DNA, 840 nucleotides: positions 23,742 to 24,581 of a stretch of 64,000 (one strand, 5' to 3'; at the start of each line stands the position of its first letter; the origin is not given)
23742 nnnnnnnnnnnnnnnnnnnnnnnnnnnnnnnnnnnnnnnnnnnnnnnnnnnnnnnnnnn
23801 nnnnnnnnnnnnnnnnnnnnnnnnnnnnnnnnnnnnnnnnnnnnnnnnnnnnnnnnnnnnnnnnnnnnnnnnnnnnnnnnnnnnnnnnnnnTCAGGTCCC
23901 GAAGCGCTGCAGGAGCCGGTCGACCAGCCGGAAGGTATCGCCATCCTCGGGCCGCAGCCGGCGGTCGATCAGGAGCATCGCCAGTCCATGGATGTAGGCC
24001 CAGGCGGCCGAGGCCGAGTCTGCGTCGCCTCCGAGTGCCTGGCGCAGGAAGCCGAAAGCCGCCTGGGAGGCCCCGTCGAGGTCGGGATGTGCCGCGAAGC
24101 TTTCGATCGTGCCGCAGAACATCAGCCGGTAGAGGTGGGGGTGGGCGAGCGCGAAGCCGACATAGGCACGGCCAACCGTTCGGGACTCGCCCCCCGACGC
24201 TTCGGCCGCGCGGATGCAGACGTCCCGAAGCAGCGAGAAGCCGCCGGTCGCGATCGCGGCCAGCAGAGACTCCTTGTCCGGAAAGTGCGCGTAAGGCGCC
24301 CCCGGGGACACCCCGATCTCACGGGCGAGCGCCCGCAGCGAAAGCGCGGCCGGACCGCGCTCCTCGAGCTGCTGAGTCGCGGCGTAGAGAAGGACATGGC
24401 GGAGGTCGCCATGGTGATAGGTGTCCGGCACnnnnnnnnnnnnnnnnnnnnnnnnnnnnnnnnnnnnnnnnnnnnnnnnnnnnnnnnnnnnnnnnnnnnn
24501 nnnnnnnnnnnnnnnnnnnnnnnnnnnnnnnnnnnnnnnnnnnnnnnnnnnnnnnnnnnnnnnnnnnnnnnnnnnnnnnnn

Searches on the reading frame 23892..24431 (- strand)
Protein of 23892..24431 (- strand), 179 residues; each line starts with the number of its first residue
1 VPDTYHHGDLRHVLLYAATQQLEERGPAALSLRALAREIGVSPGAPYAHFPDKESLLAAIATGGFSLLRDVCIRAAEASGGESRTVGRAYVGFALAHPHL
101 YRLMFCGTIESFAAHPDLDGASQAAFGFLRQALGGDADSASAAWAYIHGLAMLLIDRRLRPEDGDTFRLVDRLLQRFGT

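Call 8: search_protein_families(library=pfam, proteins=[window:23892-24431:-], max_evalue=0.01)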
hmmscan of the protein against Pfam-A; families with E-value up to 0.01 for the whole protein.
window:23892-24431:- (179 aa): 2 families
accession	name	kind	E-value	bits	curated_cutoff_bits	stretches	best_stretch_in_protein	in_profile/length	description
PF13305.11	TetR_C_33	-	2.5e-14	54.2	26.8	1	84-177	2-103/103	Tetracyclin repressor-like, C-terminal domain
PF00440.29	TetR_N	-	2.6e-13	49.9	24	1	14-60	1-47/47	Bacterial regulatory proteins, tetR family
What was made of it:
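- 23892..24431 (-): tetR gene (179 aa, GTG start at 24431). Pfam TetR_N 2.6e-13 and TetR_C_33 2.5e-14 (call 8).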

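Call 9: search_protein_families(library=ncbifam, proteins=[window:23892-24431:-], max_evalue=0.01)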
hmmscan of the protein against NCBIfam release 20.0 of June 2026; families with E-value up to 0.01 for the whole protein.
window:23892-24431:- (179 aa): 11 families
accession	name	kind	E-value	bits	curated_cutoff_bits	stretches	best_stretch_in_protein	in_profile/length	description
NF008402.0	PRK11202.1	equivalog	8.5e-08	32.1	151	1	11-105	13-111/211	HTH-type transcriptional repressor FabR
NF041196.1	ScbR_bind_reg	equivalog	1.4e-07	31.9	150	1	11-78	8-75/191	ScbR family autoregulator-binding transcription factor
NF038211.1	MFT_alt_reg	equivalog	5e-07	30.3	285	1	17-67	9-59/193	mycofactocin system transcriptional regulator MftR2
NF050111.1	TransRegSACE7040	equivalog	1.4e-06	28.3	250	1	11-102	3-97/186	SACE_7040 family transcriptional regulator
NF051852.1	efflux_TF_MtrR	exception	5e-06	26.5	280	1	11-62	12-63/205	multidrug efflux system transcriptional repressor MtrR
NF007949.0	PRK10668.1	equivalog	5.4e-05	22.8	271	1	11-62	13-64/216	multidrug efflux transporter transcriptional repressor AcrR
NF010319.1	PRK13756.1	equivalog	7.2e-05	22.7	265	1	13-62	6-55/199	tetracycline resistance transcriptional repressor TetR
NF007015.0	PRK09480.1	equivalog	0.00031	20.4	120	1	8-106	9-110/197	nucleoid occlusion factor SlmA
NF001978.0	PRK00767.1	equivalog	0.0017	18.2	118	1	11-74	11-74/197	transcriptional regulator BetI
TIGR03384.1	betaine_BetI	equivalog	0.0025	17.5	201.3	1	11-68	10-67/189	choline-binding transcriptional repressor BetI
NF053731.1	TransRegFasRMycb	equivalog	0.0036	17.1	330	1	10-106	12-111/199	HTH-type transcriptional activator FasR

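Call 10: find_encoding_contigs(protein=window:23892-24431:-, flank=3000, max_places=10)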
Protein window:23892-24431:- (179 aa): 2 contigs read that carry it; 2 places shown.
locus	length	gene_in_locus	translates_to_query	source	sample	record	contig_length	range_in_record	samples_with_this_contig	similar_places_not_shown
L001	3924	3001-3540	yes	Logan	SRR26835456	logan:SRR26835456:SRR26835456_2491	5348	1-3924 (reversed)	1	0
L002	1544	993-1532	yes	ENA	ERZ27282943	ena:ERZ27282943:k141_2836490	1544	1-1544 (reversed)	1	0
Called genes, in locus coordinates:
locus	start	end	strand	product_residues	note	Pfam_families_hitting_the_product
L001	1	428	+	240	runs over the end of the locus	PF00990:GGDEF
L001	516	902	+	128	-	PF19662:DUF6165, PF14063:DUF4254 (faint)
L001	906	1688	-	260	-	PF00535:Glycos_transf_2 (faint), PF13641:Glyco_tranf_2_3 (weak)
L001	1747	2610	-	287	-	-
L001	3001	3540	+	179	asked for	PF00440:TetR_N, PF13305:TetR_C_33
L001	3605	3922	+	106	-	?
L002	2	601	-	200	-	?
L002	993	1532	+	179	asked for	PF00440:TetR_N, PF13305:TetR_C_33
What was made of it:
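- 23892..24431 (-): The protein is identical in L001 and L002 (call 10).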

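Call 12: find_homologous_proteins(query=window:23892-24431:-, max_evalue=1e-10)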
Query window:23892-24431:- (179 aa): 1328 proteins with E <= 1e-10 among 1937 candidates; the best 120 are listed.
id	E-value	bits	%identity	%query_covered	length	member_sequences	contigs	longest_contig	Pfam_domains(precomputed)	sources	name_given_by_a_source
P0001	1.6e-101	356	92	99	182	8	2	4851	PF00440.30,PF13305.12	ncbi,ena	-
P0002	6.7e-98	344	89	99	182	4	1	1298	PF00440.30,PF13305.12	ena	-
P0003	1.5e-96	340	88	99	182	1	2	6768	PF00440.30,PF13305.12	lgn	-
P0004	1.0e-92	327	85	98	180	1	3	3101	PF00440.30,PF13305.12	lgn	-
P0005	9.1e-90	318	81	99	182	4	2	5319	PF00440.30,PF13305.12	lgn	-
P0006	3.9e-89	316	80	99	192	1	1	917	PF00440.30,PF13305.12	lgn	-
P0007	5.3e-88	312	79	99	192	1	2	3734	PF00440.30,PF13305.12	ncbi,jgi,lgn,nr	ncbi:MAG: TetR/AcrR family transcriptional regulator [Alphaproteobacteria bacterium]|nr:TetR/AcrR fa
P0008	9.6e-85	301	79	99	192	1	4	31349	PF00440.30,PF13305.12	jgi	jgi:AcrR family transcriptional regulator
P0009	9.3e-36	142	49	96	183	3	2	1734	PF00440.30,PF13305.12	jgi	jgi:AcrR family transcriptional regulator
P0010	2.3e-34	137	48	92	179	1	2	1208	PF00440.30,PF13305.12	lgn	-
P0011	1.4e-33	135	47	92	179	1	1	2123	PF00440.30,PF13305.12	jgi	jgi:AcrR family transcriptional regulator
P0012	2.0e-33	134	48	87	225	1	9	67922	PF00440.30,PF13305.12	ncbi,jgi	jgi:AcrR family transcriptional regulator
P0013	4.4e-33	133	50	86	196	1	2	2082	PF00440.30,PF13305.12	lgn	-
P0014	1.1e-32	132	50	89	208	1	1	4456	PF00440.30,PF13305.12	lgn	-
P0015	1.3e-32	131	48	87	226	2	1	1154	PF00440.30,PF13305.12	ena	-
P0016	1.4e-32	131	44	89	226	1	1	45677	PF00440.30,PF13305.12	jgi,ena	jgi:AcrR family transcriptional regulator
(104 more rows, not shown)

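Call 13: find_encoding_contigs(protein=P0008, flank=4000, max_places=4)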
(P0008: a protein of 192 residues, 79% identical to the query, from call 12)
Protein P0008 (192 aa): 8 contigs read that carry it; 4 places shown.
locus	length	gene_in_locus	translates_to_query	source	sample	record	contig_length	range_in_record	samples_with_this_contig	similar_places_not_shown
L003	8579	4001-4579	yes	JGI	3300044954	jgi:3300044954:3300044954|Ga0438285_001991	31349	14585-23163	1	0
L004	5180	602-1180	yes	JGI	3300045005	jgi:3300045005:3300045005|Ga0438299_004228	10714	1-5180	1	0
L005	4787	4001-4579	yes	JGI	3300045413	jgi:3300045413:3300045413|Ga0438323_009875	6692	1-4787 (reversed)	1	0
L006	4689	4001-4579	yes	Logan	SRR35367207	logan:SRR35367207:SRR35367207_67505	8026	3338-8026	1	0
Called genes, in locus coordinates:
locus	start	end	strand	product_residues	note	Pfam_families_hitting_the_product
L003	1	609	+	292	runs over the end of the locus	PF04909:Amidohydro_2, PF01026:TatD_DNase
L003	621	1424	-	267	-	PF08904:EipB_like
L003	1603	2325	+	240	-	PF00990:GGDEF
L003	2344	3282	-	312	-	-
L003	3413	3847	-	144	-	-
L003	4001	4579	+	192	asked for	PF00440:TetR_N, PF13305:TetR_C_33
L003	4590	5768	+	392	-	PF01612:DNA_pol_A_exo1, PF00570:HRDC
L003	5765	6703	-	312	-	PF00126:HTH_1, PF03466:LysR_substrate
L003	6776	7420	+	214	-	PF01243:PNPOx_N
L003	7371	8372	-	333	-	PF02618:YceG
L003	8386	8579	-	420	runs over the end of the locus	PF00109:ketoacyl-synt, PF02801:Ketoacyl-synt_C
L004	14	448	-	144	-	-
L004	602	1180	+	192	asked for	PF00440:TetR_N, PF13305:TetR_C_33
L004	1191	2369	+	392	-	PF01612:DNA_pol_A_exo1, PF00570:HRDC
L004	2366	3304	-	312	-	PF00126:HTH_1, PF03466:LysR_substrate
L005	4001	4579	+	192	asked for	PF00440:TetR_N, PF13305:TetR_C_33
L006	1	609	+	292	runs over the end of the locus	PF04909:Amidohydro_2, PF01026:TatD_DNase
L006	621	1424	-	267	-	PF08904:EipB_like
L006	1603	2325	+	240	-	PF00990:GGDEF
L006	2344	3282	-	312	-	-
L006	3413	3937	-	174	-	-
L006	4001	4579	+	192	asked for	PF00440:TetR_N, PF13305:TetR_C_33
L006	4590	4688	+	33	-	?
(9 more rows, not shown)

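Call 14: find_encoding_contigs(protein=P0001, flank=4000, max_places=4)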
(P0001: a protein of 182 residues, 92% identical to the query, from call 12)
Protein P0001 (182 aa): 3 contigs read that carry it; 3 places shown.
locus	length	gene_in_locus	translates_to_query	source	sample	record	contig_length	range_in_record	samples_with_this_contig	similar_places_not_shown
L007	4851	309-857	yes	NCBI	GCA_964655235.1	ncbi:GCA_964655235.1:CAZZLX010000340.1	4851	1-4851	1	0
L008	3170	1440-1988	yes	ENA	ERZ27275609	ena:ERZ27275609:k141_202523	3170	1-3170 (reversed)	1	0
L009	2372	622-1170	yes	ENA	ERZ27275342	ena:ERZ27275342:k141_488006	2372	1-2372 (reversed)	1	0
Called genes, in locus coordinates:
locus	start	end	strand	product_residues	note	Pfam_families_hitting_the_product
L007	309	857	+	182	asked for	PF00440:TetR_N, PF13305:TetR_C_33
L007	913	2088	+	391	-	PF01612:DNA_pol_A_exo1, PF00570:HRDC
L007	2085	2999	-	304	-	PF00126:HTH_1, PF03466:LysR_substrate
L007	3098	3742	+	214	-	PF01243:PNPOx_N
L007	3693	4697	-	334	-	PF02618:YceG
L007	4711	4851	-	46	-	?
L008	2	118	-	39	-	?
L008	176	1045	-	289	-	-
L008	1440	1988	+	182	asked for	PF00440:TetR_N, PF13305:TetR_C_33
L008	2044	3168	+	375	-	?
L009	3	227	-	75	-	?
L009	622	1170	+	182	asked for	PF00440:TetR_N, PF13305:TetR_C_33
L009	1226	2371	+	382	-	?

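Call 15: find_encoding_contigs(protein=P0003, flank=4000, max_places=4)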
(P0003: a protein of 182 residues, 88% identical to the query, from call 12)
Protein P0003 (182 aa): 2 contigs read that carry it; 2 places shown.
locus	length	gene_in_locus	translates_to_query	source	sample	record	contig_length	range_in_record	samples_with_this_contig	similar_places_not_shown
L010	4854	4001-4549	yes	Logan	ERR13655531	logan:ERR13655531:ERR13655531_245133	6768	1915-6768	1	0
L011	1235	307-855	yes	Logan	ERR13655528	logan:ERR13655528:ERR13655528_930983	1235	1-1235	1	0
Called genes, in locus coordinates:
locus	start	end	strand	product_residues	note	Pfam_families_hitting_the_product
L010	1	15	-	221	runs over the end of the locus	PF07690:MFS_1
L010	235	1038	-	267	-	PF08904:EipB_like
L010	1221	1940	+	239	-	PF00990:GGDEF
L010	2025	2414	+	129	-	PF19662:DUF6165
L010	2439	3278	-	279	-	-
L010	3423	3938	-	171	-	-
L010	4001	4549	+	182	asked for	PF00440:TetR_N, PF13305:TetR_C_33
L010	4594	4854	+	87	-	?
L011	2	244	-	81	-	?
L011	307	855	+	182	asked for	PF00440:TetR_N, PF13305:TetR_C_33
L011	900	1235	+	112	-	?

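Call 16: find_encoding_contigs(protein=P0005, flank=4000, max_places=4)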
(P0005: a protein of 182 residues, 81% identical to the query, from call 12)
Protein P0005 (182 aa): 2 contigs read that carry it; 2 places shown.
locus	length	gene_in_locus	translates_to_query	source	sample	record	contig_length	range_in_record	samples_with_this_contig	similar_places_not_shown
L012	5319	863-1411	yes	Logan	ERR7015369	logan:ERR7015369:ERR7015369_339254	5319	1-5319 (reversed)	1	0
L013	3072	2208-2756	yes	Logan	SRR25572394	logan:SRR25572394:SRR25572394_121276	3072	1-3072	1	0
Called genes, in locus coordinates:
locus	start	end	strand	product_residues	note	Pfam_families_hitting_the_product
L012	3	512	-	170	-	?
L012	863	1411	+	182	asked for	PF00440:TetR_N, PF13305:TetR_C_33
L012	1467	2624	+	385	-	PF01612:DNA_pol_A_exo1, PF00570:HRDC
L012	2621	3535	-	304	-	PF00126:HTH_1, PF03466:LysR_substrate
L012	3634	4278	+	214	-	PF01243:PNPOx_N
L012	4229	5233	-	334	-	PF02618:YceG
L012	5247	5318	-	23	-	?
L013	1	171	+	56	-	?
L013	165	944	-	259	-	PF00535:Glycos_transf_2 (faint), PF13641:Glyco_tranf_2_3 (faint)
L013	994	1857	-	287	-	-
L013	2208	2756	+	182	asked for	PF00440:TetR_N, PF13305:TetR_C_33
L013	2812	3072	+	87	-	?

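Call 22: search_protein_families(library=pfam, proteins=[L010:3423-3938:-, L006:3413-3937:-, L003:2344-3282:-, L010:2439-3278:-], max_evalue=1)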
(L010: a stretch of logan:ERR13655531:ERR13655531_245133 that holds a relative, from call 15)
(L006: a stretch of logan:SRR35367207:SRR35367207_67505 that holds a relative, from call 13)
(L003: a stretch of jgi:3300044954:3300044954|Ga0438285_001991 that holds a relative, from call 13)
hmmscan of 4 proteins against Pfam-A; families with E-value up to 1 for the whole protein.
L010:3423-3938:- (171 aa): 1 family
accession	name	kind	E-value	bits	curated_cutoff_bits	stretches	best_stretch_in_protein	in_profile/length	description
PF11877.13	DUF3397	-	0.027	15.1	25.9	1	2-73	3-73/112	Protein of unknown function (DUF3397)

L006:3413-3937:- (174 aa): 2 families
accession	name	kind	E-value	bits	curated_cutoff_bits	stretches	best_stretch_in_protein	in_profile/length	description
PF13160.11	DUF3995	-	0.063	14.2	34.3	1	66-153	36-122/124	Protein of unknown function (DUF3995)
PF13564.11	DoxX_2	-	0.2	12.2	26.3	1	37-119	8-82/103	DoxX-like family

L003:2344-3282:- (312 aa): 1 family
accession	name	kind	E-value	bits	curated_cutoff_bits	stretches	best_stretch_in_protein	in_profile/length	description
PF05036.18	SPOR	-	0.68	10.7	21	1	236-280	3-50/76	SPOR domain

L010:2439-3278:- (279 aa): 0 families
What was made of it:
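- On SPOR-domain lipoprotein (the neighbouring gene): The L003 orthologue gives E = 0.68 at the same position (call 22).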

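Call 25: find_related_loci(query=window:23892-24431:-, collection=genome_contigs, flank=5000)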
Query window:23892-24431:- (179 aa) in genome_contigs; peptide patterns used: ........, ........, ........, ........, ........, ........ (x = any residue, [..] = any of these).
291 stretches matched a pattern; 16 encode a relative of the query (tblastn E <= 1e-3); 16 distinct loci.
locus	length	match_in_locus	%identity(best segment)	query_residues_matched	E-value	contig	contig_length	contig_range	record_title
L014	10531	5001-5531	88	1-177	1e-101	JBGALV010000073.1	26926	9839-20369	MAG: Alphaproteobacteria bacterium isolate MAG_MBR_H10.65 MBRH10-65_opera_contig_6252, whole genome shotgun sequence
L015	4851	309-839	91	1-177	5e-98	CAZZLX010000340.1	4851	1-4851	MAG TPA_asm: uncultured Rhizobium sp. isolate SRP124364_co1_94 genome assembly, contig: NODE_22527_length_4851_cov_4.452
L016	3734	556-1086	79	1-177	1e-86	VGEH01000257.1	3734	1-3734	MAG: Alphaproteobacteria bacterium isolate K_Offshore_80m_m2_051 K_Offshore_80m_m2_051_Ga0194132_10041272, whole genome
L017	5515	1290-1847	41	5-175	2e-34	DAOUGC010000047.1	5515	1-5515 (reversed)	MAG TPA_asm: Levilinea sp. isolate R24_96 k131_486771, whole genome shotgun sequence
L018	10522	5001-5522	39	1-159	5e-32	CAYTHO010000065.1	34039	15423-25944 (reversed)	MAG TPA_asm: uncultured Anaerolineaceae bacterium isolate SRP167436_co1_223 genome assembly, contig: NODE_1764_length_34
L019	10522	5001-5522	36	1-159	9e-27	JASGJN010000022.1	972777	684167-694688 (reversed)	MAG: Anaeromyxobacter sp. isolate 5N478 JMF-2111-06-0005.ont.bin.478_21, whole genome shotgun sequence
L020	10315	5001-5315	48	1-109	4e-22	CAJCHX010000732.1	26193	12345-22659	Acidobacteriaceae bacterium isolate BOG_194 genome assembly, contig: k141_4557720, whole genome shotgun sequence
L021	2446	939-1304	40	1-119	2e-21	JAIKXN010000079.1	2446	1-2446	MAG: Lachnospiraceae bacterium isolate RUI456 k141_13985060_flag=0_multi=40.8265_len=2446, whole genome shotgun sequence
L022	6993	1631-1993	39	1-118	3e-21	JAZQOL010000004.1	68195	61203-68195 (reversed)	MAG: Lachnospiraceae bacterium isolate T1900045243_TH20190013.MAGScoT_cleanbin_000020 SGB_5585_k141_1789764, whole genom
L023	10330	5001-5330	40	1-105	3e-20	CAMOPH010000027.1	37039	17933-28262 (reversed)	MAG: uncultured Lachnospiraceae bacterium isolate SRR873604_bin.17_metaWRAP_v1.3_MAG genome assembly, contig: NODE_1343_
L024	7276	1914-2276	39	1-118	3e-21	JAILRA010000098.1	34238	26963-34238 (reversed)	MAG: Lachnospiraceae bacterium isolate RUI372 k141_3840262_flag=0_multi=53.0000_len=34238, whole genome shotgun sequence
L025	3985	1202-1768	38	1-175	1e-19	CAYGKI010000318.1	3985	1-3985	MAG TPA_asm: uncultured Gemmatimonadaceae bacterium isolate ERP116193_co1_277 genome assembly, contig: NODE_51082_length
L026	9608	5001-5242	81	45-139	2e-17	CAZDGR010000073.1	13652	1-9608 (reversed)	MAG TPA_asm: uncultured Rhizobium sp. isolate SRP150892_co1_281 genome assembly, contig: NODE_4433_length_13652_cov_5.68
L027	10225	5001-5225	39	1-74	2e-7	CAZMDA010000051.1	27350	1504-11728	MAG TPA_asm: uncultured Bordetella sp. isolate binchicken_co411_62 genome assembly, contig: NODE_988_length_27350_cov_12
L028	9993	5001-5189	40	1-62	5e-7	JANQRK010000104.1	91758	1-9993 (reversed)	MAG: Chromatiales bacterium isolate IP29b_bin.61 k99_2169309, whole genome shotgun sequence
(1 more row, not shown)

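Call 27: find_encoding_contigs(protein=P0004, flank=3000, max_places=3)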
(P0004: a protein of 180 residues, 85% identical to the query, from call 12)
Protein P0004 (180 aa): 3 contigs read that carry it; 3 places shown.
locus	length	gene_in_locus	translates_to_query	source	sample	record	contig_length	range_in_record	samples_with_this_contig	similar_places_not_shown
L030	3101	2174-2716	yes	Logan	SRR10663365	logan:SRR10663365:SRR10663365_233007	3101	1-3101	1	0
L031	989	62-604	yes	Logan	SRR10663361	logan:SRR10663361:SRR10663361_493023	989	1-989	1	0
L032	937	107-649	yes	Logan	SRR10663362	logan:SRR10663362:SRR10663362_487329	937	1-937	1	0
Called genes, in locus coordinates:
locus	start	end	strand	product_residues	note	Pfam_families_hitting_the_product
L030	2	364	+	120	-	?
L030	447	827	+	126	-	PF19662:DUF6165, PF14063:DUF4254 (faint)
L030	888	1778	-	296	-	-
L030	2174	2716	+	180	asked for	PF00440:TetR_N, PF13305:TetR_C_33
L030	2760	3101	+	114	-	?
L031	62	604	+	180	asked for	PF00440:TetR_N, PF13305:TetR_C_33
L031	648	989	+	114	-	?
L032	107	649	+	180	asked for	PF00440:TetR_N, PF13305:TetR_C_33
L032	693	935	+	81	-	?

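Call 28: find_encoding_contigs(protein=P0002, flank=3000, max_places=3)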
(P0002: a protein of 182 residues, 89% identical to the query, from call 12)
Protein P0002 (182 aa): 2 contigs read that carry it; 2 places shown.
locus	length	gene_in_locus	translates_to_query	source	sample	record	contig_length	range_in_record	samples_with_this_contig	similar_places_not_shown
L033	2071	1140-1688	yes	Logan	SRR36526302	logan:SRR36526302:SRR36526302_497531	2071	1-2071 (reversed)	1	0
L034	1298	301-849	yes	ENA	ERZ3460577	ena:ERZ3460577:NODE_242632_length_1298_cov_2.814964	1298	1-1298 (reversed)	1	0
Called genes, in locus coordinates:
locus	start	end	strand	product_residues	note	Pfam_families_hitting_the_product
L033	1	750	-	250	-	?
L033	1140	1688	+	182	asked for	PF00440:TetR_N, PF13305:TetR_C_33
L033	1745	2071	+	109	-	?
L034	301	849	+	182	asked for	PF00440:TetR_N, PF13305:TetR_C_33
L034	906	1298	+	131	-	?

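Call 29: find_encoding_contigs(protein=P0006, flank=3000, max_places=3)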
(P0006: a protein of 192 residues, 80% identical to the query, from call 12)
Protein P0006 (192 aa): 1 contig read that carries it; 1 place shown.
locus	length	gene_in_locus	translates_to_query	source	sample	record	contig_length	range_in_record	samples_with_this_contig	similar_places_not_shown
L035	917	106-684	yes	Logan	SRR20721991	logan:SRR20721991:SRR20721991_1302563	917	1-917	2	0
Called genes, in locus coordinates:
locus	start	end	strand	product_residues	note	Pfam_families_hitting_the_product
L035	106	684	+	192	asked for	PF00440:TetR_N, PF13305:TetR_C_33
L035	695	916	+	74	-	?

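Call 35: find_encoding_contigs(protein=P0012, flank=2500, max_places=2)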
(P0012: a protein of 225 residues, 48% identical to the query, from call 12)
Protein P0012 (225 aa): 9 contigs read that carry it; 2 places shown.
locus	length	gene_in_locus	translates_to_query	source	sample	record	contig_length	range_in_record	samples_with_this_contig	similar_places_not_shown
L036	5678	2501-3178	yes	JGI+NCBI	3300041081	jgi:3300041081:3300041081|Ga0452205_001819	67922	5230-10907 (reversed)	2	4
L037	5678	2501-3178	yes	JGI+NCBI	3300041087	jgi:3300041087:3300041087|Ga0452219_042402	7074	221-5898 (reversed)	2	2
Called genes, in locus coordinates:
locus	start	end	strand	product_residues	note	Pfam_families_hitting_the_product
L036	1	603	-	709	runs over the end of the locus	PF09371:Tex_N, PF22706:Tex_central_region, PF16921:Tex_YqgF, PF14635:HHH_7, PF12836:HHH_3, PF17674:HHH_9, PF00575:S1, PF23459:S1_RRP5, +1 more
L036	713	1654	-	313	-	PF00005:ABC_tran, PF13304:AAA_21 (weak)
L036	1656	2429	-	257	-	PF01061:ABC2_membrane, PF12679:ABC2_membrane_2 (faint), PF12698:ABC2_membrane_3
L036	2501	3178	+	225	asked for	PF00440:TetR_N, PF13305:TetR_C_33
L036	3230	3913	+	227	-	PF13489:Methyltransf_23, PF01209:Ubie_methyltran, PF13649:Methyltransf_25, PF13847:Methyltransf_31, PF08241:Methyltransf_11, PF08242:Methyltransf_12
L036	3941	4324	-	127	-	-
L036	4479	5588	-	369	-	PF04187:Cofac_haem_bdg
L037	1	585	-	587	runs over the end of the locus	?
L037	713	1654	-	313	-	PF00005:ABC_tran, PF13304:AAA_21 (weak)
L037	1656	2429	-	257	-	PF01061:ABC2_membrane, PF12679:ABC2_membrane_2 (faint), PF12698:ABC2_membrane_3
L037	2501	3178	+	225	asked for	PF00440:TetR_N, PF13305:TetR_C_33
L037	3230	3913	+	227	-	PF13489:Methyltransf_23, PF01209:Ubie_methyltran, PF13649:Methyltransf_25, PF13847:Methyltransf_31, PF08241:Methyltransf_11, PF08242:Methyltransf_12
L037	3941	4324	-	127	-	-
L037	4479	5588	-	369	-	PF04187:Cofac_haem_bdg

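Call 36: find_encoding_contigs(protein=P0016, flank=2500, max_places=2)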
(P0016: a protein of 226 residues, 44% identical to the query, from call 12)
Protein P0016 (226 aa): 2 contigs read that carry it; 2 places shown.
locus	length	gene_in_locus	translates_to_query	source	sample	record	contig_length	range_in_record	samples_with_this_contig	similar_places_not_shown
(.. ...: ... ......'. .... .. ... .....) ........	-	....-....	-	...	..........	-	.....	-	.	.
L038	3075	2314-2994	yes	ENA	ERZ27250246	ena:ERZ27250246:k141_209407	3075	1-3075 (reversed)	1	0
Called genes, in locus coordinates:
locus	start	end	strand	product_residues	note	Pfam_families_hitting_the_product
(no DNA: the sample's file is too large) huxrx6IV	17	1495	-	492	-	PF03055:RPE65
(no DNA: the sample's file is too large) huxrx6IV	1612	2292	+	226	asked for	PF00440:TetR_N, PF13305:TetR_C_33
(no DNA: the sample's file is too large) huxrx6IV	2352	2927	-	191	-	-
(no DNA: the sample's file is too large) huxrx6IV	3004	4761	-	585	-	PF00587:tRNA-synt_2b, PF04073:tRNA_edit, PF03129:HGTP_anticodon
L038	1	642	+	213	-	?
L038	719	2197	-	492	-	PF03055:RPE65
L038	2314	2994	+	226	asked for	PF00440:TetR_N, PF13305:TetR_C_33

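Call 54: search_protein_families(library=ncbifam, proteins=[L010:3423-3938:-, L006:3413-3937:-], max_evalue=1)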
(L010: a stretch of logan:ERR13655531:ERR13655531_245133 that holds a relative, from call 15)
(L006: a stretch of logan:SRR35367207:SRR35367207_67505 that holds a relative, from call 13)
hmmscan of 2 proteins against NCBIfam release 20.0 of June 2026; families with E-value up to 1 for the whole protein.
L010:3423-3938:- (171 aa): 1 family
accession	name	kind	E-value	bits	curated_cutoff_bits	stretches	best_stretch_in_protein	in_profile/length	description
NF011912.0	PRK15385.1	equivalog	0.9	8.8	255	0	6-117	8-120/231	MgtC family protein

L006:3413-3937:- (174 aa): 0 families
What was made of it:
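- Closest known: TetR/tetO of Tn10-type tetracycline resistance determinants. Different: The divergent gene in relatives encodes a 171-174-aa protein with no family assignment, not an MFS pump (calls 22, 54).
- Tried and rejected: Only sub-threshold hints were found: DUF3995 0.06, DoxX_2 0.2, DUF3397 0.03 (calls 22, 54).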

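Call 64: search_solved_structures(query=window:23892-24431:-, max_evalue=0.00001)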
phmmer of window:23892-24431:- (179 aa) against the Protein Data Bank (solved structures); distinct sequences matched with E-value up to 0.00001: 11.
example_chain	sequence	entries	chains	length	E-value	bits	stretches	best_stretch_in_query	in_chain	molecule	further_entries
3on2_A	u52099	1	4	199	2.3e-18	70.3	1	4-153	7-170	Probable transcriptional regulator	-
3cjd_A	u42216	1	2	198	4.2e-10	43.4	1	9-174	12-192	Transcriptional regulator, TetR family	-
5d1r_A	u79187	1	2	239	1.5e-08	38.4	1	18-127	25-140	Rv1816 transcriptional regulator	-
5xs9_A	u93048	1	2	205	5.1e-08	36.6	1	15-63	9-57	TetR family transcriptional regulator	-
5yek_A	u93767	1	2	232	6e-08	36.4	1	14-63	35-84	TetR family transcriptional regulator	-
5yej_A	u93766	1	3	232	6.2e-08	36.3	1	15-63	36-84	TetR family transcriptional regulator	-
2oi8_A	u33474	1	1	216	7.3e-08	36.1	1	16-120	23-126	Putative regulatory protein SCO4313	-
4g12_A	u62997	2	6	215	2.6e-06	31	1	8-103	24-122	Probable transcriptional regulatory protein (Probably TETR-FAMILY)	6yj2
6yl2_B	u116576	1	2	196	2.6e-06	31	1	8-103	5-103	Probable transcriptional regulatory protein (Probably TetR-family)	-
6g87_A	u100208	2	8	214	6e-06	29.9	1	12-90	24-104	TetR/AcrR family transcriptional regulator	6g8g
6g8h_CCC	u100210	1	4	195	6e-06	29.9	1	13-90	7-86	Transcriptional regulatory protein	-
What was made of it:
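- Closest known: Uncharacterised TetR_C_33. Same: These are the best sequence matches among solved structures (3on2, E = 2.3e-18; call 64).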
